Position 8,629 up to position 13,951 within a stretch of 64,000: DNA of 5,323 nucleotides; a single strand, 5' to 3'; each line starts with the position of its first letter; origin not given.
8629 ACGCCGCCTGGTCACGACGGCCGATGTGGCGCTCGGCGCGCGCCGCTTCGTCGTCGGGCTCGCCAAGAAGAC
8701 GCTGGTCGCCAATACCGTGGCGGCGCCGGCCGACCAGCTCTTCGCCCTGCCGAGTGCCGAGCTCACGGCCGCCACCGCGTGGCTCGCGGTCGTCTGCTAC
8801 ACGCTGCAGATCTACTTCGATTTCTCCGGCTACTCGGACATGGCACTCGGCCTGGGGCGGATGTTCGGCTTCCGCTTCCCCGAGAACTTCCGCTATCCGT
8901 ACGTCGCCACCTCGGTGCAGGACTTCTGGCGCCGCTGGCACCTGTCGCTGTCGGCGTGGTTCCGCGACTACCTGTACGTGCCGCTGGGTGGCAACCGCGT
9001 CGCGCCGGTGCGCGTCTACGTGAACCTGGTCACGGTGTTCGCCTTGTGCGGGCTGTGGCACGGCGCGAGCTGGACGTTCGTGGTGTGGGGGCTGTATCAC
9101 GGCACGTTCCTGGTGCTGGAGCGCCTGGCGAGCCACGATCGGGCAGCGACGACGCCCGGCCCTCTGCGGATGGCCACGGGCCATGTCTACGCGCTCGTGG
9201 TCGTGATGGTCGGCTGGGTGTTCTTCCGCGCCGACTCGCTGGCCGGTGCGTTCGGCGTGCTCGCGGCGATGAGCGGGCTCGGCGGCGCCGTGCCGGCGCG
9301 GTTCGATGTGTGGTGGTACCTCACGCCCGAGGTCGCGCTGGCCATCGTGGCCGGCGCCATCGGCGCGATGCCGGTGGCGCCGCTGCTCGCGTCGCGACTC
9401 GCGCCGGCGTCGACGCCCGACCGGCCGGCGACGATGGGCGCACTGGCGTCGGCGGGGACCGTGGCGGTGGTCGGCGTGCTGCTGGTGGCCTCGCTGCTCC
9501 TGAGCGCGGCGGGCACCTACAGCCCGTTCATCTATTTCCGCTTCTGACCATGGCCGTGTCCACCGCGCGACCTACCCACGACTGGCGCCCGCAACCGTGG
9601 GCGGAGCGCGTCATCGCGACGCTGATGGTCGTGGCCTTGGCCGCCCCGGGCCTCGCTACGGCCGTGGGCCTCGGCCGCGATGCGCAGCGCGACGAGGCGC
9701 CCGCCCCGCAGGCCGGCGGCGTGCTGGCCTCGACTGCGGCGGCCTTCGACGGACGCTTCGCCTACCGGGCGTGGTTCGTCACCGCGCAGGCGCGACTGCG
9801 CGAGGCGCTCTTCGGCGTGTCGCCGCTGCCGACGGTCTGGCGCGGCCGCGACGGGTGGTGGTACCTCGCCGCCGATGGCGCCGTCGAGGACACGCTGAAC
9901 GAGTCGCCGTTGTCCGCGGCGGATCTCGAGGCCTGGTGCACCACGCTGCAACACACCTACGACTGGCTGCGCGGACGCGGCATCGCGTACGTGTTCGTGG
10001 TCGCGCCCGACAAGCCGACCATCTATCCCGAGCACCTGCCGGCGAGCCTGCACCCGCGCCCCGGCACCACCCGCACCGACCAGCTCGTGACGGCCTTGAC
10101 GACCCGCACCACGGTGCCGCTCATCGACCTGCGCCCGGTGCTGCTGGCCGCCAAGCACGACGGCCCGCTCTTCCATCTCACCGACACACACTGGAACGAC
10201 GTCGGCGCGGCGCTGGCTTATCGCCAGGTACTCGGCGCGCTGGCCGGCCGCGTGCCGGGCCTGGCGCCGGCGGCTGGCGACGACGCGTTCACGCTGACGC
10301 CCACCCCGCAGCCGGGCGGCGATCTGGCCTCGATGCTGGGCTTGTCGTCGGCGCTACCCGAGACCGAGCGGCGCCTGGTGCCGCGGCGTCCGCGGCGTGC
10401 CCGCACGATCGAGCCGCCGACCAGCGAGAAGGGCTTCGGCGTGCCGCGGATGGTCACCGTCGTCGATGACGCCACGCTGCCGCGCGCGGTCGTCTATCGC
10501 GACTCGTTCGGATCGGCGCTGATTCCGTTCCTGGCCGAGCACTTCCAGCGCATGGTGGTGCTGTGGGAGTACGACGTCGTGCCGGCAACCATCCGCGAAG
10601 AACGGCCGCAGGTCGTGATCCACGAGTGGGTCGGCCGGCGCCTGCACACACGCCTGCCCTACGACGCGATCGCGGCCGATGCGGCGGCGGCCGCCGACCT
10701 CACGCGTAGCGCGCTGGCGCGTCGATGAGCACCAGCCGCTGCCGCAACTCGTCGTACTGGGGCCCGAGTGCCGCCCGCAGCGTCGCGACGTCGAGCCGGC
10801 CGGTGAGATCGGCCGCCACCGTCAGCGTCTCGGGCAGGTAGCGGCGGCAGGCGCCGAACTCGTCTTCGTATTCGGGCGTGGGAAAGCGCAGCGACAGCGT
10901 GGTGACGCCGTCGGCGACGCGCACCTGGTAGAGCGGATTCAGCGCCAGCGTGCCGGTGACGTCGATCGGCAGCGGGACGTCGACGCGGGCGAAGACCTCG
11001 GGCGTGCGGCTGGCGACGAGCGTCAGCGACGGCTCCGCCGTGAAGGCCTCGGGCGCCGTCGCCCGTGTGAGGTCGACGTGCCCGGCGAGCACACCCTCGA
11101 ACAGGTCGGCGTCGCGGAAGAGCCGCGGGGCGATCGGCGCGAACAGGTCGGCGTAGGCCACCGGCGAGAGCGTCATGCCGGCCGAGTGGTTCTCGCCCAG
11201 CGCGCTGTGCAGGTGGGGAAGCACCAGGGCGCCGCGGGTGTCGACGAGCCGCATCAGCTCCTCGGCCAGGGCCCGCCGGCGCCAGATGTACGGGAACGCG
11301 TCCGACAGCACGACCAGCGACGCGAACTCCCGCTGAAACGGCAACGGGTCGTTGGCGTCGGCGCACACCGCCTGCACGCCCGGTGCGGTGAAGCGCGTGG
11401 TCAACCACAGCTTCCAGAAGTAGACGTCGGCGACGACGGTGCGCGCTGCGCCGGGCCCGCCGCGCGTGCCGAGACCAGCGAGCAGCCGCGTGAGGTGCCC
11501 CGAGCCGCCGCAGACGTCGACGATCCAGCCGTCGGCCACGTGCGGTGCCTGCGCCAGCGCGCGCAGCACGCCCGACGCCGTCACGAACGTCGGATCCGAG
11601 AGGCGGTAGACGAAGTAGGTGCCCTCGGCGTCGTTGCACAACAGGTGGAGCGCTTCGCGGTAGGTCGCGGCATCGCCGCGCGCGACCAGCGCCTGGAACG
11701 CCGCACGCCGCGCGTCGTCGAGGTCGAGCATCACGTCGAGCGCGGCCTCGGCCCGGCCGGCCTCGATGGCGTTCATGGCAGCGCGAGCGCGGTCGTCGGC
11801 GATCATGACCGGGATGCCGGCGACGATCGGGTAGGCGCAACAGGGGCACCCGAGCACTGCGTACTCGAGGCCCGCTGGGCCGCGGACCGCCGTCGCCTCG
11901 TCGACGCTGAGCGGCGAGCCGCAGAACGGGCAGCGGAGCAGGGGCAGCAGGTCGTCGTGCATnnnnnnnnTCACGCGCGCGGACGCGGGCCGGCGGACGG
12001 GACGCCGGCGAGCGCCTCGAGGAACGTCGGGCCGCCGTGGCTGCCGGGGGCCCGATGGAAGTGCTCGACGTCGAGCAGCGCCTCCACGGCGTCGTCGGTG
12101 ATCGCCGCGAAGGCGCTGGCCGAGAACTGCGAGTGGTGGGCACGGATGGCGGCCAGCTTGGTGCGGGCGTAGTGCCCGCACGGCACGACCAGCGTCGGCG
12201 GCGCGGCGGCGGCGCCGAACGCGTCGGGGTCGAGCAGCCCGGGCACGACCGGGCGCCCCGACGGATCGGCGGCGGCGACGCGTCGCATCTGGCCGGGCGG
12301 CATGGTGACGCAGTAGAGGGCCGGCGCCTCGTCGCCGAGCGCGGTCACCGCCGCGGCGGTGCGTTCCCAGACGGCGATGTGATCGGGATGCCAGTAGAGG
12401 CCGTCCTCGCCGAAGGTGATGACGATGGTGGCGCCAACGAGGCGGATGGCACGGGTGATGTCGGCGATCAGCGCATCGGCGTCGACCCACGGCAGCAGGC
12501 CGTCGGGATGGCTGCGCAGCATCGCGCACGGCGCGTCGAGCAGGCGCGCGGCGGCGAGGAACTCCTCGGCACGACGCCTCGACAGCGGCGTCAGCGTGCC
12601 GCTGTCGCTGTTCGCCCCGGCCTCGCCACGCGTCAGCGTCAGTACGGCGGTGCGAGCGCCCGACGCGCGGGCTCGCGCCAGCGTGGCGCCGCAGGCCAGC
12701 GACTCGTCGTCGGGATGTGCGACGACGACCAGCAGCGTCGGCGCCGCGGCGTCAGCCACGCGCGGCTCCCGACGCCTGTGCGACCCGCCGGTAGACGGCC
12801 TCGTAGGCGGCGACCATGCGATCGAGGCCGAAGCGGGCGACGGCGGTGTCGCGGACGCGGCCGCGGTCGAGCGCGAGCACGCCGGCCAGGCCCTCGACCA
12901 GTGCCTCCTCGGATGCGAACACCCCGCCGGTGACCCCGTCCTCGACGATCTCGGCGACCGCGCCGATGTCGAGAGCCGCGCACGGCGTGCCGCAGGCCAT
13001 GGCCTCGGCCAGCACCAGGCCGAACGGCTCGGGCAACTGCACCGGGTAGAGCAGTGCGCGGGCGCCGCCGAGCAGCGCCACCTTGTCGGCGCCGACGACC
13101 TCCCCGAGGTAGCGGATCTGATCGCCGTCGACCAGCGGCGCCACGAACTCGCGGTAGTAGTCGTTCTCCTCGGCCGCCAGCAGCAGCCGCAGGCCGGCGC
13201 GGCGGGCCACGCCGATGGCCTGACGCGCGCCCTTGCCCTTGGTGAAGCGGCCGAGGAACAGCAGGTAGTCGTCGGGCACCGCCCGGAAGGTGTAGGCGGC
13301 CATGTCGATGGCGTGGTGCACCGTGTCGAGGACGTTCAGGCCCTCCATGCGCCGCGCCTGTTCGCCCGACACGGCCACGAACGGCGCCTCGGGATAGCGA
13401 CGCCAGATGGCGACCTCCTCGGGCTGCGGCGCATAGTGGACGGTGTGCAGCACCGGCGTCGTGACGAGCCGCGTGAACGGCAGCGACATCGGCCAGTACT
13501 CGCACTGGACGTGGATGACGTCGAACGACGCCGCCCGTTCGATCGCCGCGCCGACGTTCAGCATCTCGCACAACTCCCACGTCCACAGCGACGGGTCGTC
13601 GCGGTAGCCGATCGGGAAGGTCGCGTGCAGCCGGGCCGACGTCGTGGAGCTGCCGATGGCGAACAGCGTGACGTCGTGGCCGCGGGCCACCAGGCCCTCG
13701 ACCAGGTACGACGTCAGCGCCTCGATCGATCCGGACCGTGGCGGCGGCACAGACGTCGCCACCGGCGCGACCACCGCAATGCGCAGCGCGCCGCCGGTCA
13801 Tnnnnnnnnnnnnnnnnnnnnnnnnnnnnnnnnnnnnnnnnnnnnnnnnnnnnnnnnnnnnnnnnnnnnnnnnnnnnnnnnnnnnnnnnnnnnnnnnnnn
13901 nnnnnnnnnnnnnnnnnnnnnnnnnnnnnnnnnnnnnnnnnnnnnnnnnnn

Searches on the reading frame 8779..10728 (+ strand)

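Call 27: search_protein_families(library=pfam, proteins=[window:8779-10728:+], max_evalue=0.001)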
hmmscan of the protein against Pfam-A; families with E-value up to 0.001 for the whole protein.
window:8779-10728:+ (649 aa): 2 families
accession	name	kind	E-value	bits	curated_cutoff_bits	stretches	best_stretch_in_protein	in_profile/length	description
PF16822.11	ALGX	-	2.9e-25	89.9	26.5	1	353-593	1-231/268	SGNH hydrolase-like domain, acetyltransferase AlgX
PF14286.12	DHHW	-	9.4e-05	22.3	25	0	570-594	360-384/385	DHHW protein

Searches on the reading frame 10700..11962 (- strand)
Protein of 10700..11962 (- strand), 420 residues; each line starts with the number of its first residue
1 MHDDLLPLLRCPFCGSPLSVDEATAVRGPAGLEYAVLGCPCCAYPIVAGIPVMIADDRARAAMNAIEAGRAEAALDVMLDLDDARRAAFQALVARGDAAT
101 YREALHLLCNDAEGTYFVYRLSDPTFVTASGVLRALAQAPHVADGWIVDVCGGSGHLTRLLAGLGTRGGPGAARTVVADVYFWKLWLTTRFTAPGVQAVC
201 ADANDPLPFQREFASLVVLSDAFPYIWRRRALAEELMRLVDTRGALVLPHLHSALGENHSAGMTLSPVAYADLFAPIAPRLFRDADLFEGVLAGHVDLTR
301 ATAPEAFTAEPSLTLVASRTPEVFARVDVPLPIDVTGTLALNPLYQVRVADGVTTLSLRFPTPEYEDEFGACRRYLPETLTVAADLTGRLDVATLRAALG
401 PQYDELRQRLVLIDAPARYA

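Call 27: search_protein_families(library=pfam, proteins=[window:10700-11962:-], max_evalue=0.001)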
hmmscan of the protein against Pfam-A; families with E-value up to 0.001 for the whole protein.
window:10700-11962:- (420 aa): 2 families
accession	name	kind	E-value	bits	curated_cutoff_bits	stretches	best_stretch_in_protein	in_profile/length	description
PF13649.12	Methyltransf_25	-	0.00017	22.6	27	1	147-244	1-97/97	Methyltransferase domain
PF08241.18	Methyltransf_11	-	0.00019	22.5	21.2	1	149-247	2-94/95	Methyltransferase domain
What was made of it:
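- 10700..13801 (-): Clade-specific tail of the operon: GT4 (12752-13801), PIG-L/LmbE-type de-N-acetylase (11971-12759) and a 420-aa methyltransferase-like protein (10700-11962). Pfam (call 27).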

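Call 34: search_protein_families(library=ncbifam, proteins=[window:10700-11962:-], max_evalue=0.001)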
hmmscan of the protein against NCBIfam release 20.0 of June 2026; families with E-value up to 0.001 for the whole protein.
window:10700-11962:- (420 aa): 0 families

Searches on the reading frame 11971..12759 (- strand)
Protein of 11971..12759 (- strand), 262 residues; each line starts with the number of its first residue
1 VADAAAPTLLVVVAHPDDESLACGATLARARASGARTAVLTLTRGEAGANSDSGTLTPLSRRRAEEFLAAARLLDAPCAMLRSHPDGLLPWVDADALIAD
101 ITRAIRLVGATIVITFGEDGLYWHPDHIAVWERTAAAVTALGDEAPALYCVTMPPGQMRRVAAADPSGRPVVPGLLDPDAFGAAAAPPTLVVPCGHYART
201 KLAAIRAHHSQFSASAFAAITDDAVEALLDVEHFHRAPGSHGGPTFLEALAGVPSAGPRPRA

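Call 27: search_protein_families(library=pfam, proteins=[window:11971-12759:-], max_evalue=0.001)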
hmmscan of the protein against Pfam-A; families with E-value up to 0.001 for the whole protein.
window:11971-12759:- (262 aa): 1 family
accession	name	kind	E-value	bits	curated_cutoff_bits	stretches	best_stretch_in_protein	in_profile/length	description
PF02585.22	PIG-L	-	3.2e-25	89.5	28.2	1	10-137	1-128/129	GlcNAc-PI de-N-acetylase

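Call 34: search_protein_families(library=ncbifam, proteins=[window:11971-12759:-], max_evalue=0.001)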
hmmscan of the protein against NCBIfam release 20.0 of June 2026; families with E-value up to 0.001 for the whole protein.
window:11971-12759:- (262 aa): 4 families
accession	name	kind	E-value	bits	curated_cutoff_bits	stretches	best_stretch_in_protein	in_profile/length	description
TIGR03445.1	mycothiol_MshB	equivalog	1e-18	68.2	224.35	2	92-243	104-270/284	N-acetyl-1-D-myo-inositol-2-amino-2-deoxy-alpha-D-glucopyranoside deacetylase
TIGR03446.1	mycothiol_Mca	equivalog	2.7e-17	63.3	277.15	2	9-49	3-43/283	mycothiol conjugate amidase Mca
TIGR04001.1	thiol_BshB1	equivalog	7.5e-16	58.5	182.5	1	9-130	4-114/226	bacillithiol biosynthesis deacetylase BshB1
TIGR04000.1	thiol_BshB2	equivalog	9.4e-15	54.9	195.25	1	9-158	3-155/217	bacillithiol biosynthesis deacetylase BshB2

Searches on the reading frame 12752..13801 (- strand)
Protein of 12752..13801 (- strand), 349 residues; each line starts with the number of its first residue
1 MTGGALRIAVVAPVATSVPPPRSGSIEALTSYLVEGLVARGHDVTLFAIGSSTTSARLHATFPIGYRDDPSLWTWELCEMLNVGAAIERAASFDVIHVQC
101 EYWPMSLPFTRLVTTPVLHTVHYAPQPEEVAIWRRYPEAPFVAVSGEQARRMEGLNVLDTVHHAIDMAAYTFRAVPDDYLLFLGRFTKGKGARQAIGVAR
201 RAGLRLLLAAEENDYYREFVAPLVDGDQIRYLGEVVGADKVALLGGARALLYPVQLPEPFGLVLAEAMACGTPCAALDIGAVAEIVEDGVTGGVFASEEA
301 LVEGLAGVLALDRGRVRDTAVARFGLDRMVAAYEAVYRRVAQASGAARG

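Call 27: search_protein_families(library=pfam, proteins=[window:12752-13801:-], max_evalue=0.001)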
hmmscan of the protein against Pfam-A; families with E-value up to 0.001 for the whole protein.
window:12752-13801:- (349 aa): 5 families
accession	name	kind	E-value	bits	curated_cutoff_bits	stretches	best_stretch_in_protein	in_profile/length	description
PF00534.26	Glycos_transf_1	-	5.6e-20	72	26.4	1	177-311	15-158/172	Glycosyl transferases group 1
PF13692.12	Glyco_trans_1_4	-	5.7e-17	62.7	27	1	179-308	3-139/142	Glycosyl transferases group 1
PF13439.12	Glyco_transf_4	-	4e-08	33.9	28.5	1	26-154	4-150/170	Glycosyltransferase Family 4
PF13579.12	Glyco_trans_4_4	-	8.7e-08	33.1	29.7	1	27-153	4-121/158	Glycosyl transferase 4-like domain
PF13524.12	Glyco_trans_1_2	-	0.00062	20.2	25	1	203-338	14-138/144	Glycosyl transferase-like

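Call 34: search_protein_families(library=ncbifam, proteins=[window:12752-13801:-], max_evalue=0.001)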
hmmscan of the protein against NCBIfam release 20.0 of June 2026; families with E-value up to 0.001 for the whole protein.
window:12752-13801:- (349 aa): 12 families
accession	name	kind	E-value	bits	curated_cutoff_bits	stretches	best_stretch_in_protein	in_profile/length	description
NF041010.1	glycosy_Agl16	equivalog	6e-12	45.1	575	1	165-304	165-311/352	glycosylation protein Agl16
TIGR02149.1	glgA_Coryne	subfamily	5.1e-11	42.3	302.4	1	178-300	205-336/391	glycogen synthase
TIGR03999.1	thiol_BshA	equivalog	1.1e-09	37.7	273.7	1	219-341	247-374/375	N-acetyl-alpha-D-glucosaminyl L-malate synthase BshA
TIGR04047.1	MSMEG_0565_glyc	hypoth_equivalog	8e-09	35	259.85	1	228-314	258-344/373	MSMEG_0565 family glycosyltransferase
TIGR03088.1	stp2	hypoth_equivalog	1.1e-08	34.5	409.05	1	223-340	247-373/374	TIGR03088 family PEP-CTERM/XrtA system glycosyltransferase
NF053787.1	GlcN_PG_synth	equivalog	1.4e-08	34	480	1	226-313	240-328/361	N-acetylglucosaminyl phosphatidylglycerol synthase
NF041876.1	EPS_EpsE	equivalog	1.9e-07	30.7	400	1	227-298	276-346/389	exopolysaccharide biosynthesis GT4 family glycosyltransferase EpsE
TIGR03449.1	mycothiol_MshA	equivalog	2.2e-06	26.9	462.5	1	212-296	269-352/406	D-inositol-3-phosphate glycosyltransferase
NF038229.1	Glyco4_Geo_Pelo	equivalog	2.2e-05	23.7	400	1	212-309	203-299/338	GPMC system family 4 glycosyltransferase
TIGR04063.1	stp3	hypoth_equivalog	0.00011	21.3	442.05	1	265-340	312-395/397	TIGR04063 family PEP-CTERM/XrtA system glycosyltransferase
NF012028.0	PRK15484.1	subfamily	0.00029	20.1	618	1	247-293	277-323/380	lipopolysaccharide N-acetylglucosaminyltransferase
TIGR02470.1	sucr_synth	equivalog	0.00051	18.3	810.4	1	257-292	653-688/784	sucrose synthase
